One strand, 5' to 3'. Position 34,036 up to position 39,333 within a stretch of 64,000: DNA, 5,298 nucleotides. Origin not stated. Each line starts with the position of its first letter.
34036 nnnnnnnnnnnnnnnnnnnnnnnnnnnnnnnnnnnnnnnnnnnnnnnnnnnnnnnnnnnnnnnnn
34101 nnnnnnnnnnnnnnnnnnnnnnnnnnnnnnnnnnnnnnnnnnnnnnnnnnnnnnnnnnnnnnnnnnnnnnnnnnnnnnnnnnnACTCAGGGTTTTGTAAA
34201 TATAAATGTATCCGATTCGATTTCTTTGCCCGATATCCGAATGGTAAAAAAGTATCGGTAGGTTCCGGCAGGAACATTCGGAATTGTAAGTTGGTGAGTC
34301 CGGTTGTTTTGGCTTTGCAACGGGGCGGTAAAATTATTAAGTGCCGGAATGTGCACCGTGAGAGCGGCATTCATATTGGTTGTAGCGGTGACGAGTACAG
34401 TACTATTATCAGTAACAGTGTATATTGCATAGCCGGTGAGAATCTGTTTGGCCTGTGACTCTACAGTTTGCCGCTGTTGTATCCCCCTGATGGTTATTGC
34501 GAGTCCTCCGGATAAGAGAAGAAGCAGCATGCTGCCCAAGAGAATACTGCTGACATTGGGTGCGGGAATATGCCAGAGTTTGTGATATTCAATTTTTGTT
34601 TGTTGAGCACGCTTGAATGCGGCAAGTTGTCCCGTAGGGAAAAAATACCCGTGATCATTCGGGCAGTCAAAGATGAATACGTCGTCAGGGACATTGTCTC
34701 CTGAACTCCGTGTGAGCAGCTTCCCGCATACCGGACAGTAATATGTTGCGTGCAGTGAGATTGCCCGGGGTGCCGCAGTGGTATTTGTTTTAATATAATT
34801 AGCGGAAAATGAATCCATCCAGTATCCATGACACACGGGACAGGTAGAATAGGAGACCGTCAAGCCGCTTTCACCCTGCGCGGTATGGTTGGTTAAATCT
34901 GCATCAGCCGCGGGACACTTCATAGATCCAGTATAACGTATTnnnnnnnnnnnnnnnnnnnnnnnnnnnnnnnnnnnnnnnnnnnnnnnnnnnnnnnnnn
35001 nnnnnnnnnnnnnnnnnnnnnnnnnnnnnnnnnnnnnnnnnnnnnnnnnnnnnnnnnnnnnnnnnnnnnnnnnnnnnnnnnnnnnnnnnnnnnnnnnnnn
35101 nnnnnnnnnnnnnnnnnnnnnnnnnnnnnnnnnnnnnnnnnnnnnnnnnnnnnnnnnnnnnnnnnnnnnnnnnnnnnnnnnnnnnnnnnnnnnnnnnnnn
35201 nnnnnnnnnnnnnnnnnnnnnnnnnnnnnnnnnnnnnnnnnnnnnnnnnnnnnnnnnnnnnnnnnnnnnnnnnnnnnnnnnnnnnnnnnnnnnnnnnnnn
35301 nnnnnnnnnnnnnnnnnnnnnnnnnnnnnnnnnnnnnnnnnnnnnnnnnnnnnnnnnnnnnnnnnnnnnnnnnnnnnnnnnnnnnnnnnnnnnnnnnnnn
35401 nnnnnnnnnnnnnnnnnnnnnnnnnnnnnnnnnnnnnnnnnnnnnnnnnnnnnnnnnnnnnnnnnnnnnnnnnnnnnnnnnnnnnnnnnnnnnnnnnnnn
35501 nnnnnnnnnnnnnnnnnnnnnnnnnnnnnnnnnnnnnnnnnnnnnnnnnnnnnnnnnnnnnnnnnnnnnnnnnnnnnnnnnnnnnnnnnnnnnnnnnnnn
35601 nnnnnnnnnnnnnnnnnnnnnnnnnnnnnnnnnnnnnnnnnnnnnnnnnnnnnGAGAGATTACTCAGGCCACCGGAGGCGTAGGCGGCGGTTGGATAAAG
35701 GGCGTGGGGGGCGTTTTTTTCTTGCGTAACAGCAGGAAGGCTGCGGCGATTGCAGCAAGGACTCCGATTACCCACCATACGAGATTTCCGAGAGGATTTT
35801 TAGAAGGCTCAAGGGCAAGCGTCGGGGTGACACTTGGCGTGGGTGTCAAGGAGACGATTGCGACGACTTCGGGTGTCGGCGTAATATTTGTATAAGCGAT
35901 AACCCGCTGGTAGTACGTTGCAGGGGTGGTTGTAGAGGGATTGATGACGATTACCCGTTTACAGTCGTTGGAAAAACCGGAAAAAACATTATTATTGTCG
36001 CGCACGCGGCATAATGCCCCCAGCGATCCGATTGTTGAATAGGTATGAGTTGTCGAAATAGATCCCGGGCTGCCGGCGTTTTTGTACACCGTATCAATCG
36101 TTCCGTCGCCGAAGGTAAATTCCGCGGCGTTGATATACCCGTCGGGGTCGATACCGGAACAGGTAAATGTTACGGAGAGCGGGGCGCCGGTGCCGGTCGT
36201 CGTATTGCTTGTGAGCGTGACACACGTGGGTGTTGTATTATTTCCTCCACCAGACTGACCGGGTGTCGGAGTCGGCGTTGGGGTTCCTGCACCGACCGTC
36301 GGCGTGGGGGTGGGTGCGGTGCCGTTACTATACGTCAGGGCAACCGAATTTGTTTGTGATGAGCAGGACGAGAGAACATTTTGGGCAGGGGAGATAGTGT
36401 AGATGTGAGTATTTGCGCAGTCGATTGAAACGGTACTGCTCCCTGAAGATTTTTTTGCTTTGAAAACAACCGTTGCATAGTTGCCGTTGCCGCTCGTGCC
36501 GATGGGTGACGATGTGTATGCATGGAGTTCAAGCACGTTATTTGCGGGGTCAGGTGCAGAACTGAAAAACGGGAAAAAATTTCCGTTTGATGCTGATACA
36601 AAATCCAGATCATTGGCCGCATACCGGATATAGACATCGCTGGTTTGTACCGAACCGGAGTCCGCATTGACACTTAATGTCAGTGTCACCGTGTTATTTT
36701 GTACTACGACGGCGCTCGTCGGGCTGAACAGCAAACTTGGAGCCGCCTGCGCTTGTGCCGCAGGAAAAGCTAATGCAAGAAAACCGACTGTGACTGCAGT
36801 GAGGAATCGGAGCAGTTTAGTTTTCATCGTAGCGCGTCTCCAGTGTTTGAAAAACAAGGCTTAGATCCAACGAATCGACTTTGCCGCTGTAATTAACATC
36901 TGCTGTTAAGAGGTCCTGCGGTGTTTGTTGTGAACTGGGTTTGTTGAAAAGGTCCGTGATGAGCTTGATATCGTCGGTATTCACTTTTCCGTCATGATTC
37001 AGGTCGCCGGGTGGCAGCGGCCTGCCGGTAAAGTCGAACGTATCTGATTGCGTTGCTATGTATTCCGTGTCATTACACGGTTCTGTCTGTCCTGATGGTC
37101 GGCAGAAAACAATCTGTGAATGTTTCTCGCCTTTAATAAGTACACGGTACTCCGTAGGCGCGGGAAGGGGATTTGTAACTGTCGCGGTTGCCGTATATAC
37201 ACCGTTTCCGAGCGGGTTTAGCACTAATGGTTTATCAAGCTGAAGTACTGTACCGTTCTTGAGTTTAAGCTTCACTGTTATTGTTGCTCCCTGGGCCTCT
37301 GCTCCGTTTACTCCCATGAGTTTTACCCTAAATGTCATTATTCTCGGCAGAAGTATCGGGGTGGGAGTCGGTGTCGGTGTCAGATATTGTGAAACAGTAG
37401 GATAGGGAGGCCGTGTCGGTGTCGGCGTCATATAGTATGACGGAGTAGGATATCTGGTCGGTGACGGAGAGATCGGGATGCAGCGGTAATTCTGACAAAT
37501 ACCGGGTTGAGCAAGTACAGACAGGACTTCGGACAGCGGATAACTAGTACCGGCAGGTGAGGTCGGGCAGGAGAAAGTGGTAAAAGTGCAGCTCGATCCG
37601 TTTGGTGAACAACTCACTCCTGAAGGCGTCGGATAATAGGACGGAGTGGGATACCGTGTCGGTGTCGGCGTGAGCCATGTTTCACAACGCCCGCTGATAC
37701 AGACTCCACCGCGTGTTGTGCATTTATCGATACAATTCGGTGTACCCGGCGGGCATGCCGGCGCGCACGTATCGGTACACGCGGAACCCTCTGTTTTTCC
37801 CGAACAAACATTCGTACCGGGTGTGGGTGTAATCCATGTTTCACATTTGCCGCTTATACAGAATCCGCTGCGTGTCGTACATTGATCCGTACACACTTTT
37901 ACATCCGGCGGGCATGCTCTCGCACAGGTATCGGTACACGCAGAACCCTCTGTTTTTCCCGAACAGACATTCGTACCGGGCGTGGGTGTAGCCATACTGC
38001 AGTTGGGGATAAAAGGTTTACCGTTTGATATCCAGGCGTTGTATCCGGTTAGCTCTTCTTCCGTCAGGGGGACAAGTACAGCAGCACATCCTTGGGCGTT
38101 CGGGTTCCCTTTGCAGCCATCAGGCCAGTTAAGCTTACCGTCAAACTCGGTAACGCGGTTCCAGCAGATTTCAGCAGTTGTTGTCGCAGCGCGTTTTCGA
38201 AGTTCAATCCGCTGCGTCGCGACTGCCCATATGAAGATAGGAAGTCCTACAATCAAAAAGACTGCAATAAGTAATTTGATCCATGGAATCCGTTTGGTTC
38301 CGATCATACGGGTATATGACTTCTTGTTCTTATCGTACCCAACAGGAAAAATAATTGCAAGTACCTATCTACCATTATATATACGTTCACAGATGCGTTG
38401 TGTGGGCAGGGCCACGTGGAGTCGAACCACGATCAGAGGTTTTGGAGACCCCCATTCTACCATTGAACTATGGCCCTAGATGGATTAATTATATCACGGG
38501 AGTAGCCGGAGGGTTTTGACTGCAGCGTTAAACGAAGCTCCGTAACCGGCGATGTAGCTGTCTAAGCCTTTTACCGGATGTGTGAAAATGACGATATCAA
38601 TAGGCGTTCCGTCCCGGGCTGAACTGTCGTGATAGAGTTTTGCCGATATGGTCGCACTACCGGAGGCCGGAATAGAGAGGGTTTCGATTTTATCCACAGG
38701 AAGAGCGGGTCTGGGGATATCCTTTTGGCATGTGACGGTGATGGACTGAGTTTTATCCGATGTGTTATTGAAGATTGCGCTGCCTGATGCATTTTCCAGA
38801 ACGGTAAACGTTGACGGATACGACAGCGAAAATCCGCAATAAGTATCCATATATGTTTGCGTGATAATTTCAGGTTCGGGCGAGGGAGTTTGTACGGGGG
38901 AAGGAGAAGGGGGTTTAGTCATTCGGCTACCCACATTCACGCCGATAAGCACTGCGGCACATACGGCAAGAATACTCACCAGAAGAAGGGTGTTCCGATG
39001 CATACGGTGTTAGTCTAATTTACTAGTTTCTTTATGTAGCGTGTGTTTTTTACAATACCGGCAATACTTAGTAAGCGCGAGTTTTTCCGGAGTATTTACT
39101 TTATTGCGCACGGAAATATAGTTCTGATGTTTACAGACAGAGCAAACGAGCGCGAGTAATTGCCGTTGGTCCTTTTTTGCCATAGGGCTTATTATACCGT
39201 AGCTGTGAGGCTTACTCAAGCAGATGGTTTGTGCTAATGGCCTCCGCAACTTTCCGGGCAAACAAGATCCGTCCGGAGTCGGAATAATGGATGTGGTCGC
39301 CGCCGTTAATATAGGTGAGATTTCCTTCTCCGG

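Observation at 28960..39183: The conserved rpmG / tRNA-Trp / secE-nusG-rplKAJL cluster is split by about 9 kb of surface and cell-wall genes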

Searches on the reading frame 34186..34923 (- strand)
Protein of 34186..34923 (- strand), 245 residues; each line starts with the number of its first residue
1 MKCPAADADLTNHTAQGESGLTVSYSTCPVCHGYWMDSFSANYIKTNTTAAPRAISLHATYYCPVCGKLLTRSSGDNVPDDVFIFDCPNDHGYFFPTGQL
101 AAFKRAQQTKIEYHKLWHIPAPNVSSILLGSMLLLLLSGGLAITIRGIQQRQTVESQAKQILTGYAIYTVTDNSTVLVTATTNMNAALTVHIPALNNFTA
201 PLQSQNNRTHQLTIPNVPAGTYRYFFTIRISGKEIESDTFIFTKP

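Call 6: search_protein_families(library=pfam, proteins=[window:34186-34923:-], max_evalue=0.01)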
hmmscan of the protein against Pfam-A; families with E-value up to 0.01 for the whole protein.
window:34186-34923:- (245 aa): 2 families
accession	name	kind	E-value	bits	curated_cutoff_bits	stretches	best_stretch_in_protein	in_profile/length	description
PF13453.11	Zn_ribbon_TFIIB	-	0.0011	18.8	22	0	25-38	19-32/41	Transcription factor zinc-finger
PF11381.13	DUF3185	-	0.0046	17.3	25.3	1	135-164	6-35/59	Protein of unknown function (DUF3185)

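Call 21: search_protein_families(library=pfam, proteins=[window:34186-34923:-], max_evalue=10)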
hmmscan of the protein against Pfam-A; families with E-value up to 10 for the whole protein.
window:34186-34923:- (245 aa): 14 families
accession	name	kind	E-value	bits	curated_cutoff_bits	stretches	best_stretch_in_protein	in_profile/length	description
PF13453.11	Zn_ribbon_TFIIB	-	0.0011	18.8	22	2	25-38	19-32/41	Transcription factor zinc-finger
PF11381.13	DUF3185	-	0.0046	17.3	25.3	1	135-164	6-35/59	Protein of unknown function (DUF3185)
PF07936.17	Defensin_4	-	0.023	15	20.6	1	86-93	18-25/34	Potassium-channel blocking toxin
PF19790.4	DUF6274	-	0.028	15.3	25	1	58-70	26-38/77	Family of unknown function (DUF6274)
PF05605.18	zf-Di19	-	0.1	13.3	27.5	0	61-70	32-41/54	Drought induced 19 protein (Di19), zinc-binding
PF18930.5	DUF5679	-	0.11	13.1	27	0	19-32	21-34/40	Domain of unknown function (DUF5679)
PF12677.13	DUF3797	-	0.11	12.8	25.1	0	54-69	6-22/48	Domain of unknown function (DUF3797)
PF23145.1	Zf_2nd_IFT121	-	0.15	12.2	25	1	23-32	32-41/45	IFT121, second zinc finger domain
PF25164.1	CoiA_N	-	0.15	12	26.3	1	56-68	13-25/50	Competence protein CoiA, N-terminal domain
PF20173.3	ZnF_RZ-type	-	0.2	11.8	27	0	84-94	11-21/54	RZ type zinc finger domain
PF21302.3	Zn_ribbon_RlmA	-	0.23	11.9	27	1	61-87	1-27/44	RlmA, N-terminal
PF03119.21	DNA_ligase_ZBD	-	0.23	11.8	25.8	1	63-76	2-15/27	NAD-dependent DNA ligase C4 zinc finger domain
PF07754.17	HVO_2753_ZBP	-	0.89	9.9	33.2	1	59-72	15-29/46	Small zinc finger protein HVO_2753-like, Zn-binding pocket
PF22795.1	DUF4796_N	-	6.6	7.1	27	0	27-32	21-26/29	DUF4796 N-terminal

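Call 22: search_protein_families(library=ncbifam, proteins=[window:34186-34923:-], max_evalue=0.1)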
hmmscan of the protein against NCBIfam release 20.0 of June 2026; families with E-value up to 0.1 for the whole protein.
window:34186-34923:- (245 aa): 0 families

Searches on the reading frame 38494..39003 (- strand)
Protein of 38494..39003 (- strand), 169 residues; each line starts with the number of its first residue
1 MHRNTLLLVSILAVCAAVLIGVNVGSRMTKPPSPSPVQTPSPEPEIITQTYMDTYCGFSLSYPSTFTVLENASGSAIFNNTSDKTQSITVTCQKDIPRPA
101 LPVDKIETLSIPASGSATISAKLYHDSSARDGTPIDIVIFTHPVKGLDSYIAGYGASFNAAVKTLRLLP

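Call 6: search_protein_families(library=pfam, proteins=[window:38494-39003:-], max_evalue=0.01)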
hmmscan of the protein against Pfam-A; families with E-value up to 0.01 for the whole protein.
window:38494-39003:- (169 aa): 0 families

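Call 21: search_protein_families(library=pfam, proteins=[window:38494-39003:-], max_evalue=10)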
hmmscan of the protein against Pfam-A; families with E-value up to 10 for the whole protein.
window:38494-39003:- (169 aa): 3 families
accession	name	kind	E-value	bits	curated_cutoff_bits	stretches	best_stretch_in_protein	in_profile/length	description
PF18933.6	PsbP_2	-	0.011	16.2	27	1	16-92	6-92/184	PsbP-like protein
PF01789.22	PsbP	-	0.018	15.5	23.5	1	49-93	4-49/155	PsbP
PF17259.7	DUF5325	-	0.05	13.9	25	1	5-27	7-29/61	Family of unknown function (DUF5325)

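Call 22: search_protein_families(library=ncbifam, proteins=[window:38494-39003:-], max_evalue=0.1)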
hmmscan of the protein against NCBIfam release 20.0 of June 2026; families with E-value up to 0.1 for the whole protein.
window:38494-39003:- (169 aa): 0 families

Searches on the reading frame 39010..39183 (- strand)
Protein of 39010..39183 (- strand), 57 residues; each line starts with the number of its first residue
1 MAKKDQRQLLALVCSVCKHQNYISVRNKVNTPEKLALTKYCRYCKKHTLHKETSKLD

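Call 6: search_protein_families(library=pfam, proteins=[window:39010-39183:-], max_evalue=0.01)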
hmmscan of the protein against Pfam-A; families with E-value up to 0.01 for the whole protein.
window:39010-39183:- (57 aa): 2 families
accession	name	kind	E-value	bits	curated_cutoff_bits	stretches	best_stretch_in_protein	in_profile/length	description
PF00471.26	Ribosomal_L33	-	2.3e-18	66.7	25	1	11-53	4-46/47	Ribosomal protein L33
PF23145.1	Zf_2nd_IFT121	-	0.0012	18.9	25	0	12-23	17-28/45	IFT121, second zinc finger domain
